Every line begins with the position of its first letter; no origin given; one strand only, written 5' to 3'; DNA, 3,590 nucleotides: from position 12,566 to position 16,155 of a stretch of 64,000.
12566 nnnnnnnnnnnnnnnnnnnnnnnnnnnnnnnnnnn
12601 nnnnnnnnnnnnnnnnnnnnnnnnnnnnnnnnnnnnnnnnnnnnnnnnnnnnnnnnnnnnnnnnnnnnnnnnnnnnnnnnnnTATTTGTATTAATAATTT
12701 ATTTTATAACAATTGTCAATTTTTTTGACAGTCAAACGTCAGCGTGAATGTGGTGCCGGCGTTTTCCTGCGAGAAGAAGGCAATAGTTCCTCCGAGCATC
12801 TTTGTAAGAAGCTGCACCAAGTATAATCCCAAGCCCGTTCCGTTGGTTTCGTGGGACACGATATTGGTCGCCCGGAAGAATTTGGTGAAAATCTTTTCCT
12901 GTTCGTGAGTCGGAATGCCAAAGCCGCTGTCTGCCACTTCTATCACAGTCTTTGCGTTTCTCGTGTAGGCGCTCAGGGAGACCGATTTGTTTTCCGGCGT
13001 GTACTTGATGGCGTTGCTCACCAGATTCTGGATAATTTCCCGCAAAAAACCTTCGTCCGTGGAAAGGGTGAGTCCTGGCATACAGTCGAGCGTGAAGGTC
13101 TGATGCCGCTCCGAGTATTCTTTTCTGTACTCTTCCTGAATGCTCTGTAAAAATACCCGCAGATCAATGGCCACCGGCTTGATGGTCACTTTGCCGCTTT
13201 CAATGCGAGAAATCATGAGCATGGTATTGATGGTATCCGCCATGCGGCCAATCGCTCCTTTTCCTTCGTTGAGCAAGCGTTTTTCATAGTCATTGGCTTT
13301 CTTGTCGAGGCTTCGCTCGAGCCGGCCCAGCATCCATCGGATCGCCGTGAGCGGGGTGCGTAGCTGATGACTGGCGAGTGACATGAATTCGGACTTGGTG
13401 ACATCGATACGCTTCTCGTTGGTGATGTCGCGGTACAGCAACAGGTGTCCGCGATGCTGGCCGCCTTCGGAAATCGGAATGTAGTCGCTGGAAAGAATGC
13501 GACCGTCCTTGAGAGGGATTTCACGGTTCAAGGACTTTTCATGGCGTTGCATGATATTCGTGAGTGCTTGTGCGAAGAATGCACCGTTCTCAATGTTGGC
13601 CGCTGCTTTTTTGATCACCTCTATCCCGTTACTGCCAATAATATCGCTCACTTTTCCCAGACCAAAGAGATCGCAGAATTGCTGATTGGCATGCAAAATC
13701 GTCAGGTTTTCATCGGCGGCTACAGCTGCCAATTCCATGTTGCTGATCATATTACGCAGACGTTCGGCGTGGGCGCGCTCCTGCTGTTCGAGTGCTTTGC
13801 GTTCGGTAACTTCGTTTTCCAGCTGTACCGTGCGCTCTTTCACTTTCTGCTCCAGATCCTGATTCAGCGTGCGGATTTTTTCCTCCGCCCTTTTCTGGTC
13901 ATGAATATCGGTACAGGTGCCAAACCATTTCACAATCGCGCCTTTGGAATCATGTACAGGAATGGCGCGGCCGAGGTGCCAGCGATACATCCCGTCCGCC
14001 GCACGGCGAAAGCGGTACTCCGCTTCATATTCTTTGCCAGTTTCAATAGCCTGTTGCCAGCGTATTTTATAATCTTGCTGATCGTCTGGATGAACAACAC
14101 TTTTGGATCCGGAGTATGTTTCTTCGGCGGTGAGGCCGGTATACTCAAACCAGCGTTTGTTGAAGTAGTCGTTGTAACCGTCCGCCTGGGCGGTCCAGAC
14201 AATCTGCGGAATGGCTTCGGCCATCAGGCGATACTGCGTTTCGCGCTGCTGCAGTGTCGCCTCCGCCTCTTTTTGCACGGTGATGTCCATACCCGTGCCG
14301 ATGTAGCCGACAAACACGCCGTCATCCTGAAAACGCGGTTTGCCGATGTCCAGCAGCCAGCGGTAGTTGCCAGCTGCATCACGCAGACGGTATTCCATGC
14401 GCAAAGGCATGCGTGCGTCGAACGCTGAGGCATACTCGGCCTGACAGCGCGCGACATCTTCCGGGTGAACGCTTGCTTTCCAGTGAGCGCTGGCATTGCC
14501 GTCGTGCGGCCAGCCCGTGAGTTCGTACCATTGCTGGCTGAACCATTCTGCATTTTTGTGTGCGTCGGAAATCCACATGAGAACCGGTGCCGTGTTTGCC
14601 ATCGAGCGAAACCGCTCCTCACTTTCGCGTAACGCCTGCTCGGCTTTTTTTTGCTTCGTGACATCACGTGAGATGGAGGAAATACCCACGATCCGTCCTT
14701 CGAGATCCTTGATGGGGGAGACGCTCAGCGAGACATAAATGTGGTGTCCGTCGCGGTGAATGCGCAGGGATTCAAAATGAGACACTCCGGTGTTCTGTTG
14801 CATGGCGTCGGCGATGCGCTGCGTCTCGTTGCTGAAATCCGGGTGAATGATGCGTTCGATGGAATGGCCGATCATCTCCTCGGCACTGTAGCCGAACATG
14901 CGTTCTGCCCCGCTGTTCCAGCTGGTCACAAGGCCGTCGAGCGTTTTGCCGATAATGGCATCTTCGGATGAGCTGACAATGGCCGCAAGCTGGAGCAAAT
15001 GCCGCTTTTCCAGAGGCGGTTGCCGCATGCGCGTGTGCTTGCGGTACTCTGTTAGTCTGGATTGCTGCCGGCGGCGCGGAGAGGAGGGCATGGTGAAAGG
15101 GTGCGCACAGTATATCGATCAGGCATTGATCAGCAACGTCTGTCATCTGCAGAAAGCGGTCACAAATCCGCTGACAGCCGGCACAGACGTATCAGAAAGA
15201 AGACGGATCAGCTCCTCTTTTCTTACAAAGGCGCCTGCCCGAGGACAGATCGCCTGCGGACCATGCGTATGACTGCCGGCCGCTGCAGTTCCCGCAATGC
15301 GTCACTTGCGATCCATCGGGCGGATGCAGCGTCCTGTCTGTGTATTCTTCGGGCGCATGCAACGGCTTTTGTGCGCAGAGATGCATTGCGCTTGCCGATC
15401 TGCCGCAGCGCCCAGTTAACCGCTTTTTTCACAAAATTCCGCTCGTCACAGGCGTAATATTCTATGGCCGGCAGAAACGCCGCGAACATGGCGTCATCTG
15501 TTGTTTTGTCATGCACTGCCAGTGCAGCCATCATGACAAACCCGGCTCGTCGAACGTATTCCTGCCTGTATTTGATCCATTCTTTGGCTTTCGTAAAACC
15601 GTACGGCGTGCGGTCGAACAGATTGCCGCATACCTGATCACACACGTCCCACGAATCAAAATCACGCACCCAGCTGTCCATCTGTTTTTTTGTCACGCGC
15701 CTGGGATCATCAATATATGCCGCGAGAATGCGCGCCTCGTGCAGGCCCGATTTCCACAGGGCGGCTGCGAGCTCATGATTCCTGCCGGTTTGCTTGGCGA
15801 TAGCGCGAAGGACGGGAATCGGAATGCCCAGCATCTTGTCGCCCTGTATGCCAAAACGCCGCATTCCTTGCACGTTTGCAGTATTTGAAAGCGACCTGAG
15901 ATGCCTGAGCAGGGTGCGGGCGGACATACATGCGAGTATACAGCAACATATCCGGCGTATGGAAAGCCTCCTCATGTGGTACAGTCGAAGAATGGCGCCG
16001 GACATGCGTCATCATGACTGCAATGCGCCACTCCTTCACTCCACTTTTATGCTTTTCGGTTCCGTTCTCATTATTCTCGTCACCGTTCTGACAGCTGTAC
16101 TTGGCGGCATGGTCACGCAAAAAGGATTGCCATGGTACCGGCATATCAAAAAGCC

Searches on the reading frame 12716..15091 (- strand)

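Call 32: search_protein_families(library=pfam, proteins=[window:12716-15091:-], max_evalue=0.0001)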
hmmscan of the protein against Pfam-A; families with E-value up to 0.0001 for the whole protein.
window:12716-15091:- (791 aa): 9 families
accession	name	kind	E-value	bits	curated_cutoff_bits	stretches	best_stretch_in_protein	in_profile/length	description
PF08447.18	PAS_3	-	1.1e-46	157.5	25.6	3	309-392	3-88/89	PAS fold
PF00989.32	PAS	-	5.4e-43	146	22.6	4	34-144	2-113/113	PAS fold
PF13426.13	PAS_9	-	2.8e-35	121.1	27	2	44-146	2-103/103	PAS domain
PF08448.16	PAS_4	-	1.1e-33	116.1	23.1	2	40-148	2-109/110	PAS fold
PF02518.31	HATPase_c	-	4.3e-25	88.7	26.4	1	679-788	2-109/111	Histidine kinase-, DNA gyrase B-, and HSP90-like ATPase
PF13188.13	PAS_8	-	3.7e-22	77.8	21.8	1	443-489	1-43/65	PAS domain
PF00512.31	HisKA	-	1e-12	48.3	26.9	1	566-633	2-66/66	His Kinase A (phospho-acceptor) domain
PF12860.13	PAS_7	-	1.5e-07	32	27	1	449-562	1-113/115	PAS fold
PF13596.12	PAS_10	-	3.8e-06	27.9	22.1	0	59-145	25-106/106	PAS domain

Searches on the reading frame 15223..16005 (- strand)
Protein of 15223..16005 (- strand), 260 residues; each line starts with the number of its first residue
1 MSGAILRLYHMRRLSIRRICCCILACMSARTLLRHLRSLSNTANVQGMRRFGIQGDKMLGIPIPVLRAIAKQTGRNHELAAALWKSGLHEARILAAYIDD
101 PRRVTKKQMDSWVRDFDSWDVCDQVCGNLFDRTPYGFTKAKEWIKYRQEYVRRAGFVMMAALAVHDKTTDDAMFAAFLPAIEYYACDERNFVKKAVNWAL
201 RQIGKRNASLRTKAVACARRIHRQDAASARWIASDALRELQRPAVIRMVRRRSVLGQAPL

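Call 33: search_protein_families(library=pfam, proteins=[window:15223-16005:-], max_evalue=0.0001)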
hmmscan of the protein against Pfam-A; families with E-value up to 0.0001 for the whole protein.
window:15223-16005:- (260 aa): 1 family
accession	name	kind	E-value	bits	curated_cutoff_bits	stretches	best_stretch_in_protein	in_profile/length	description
PF08713.17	DNA_alkylation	-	2.7e-38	132.2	21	1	33-239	2-212/213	DNA alkylation repair enzyme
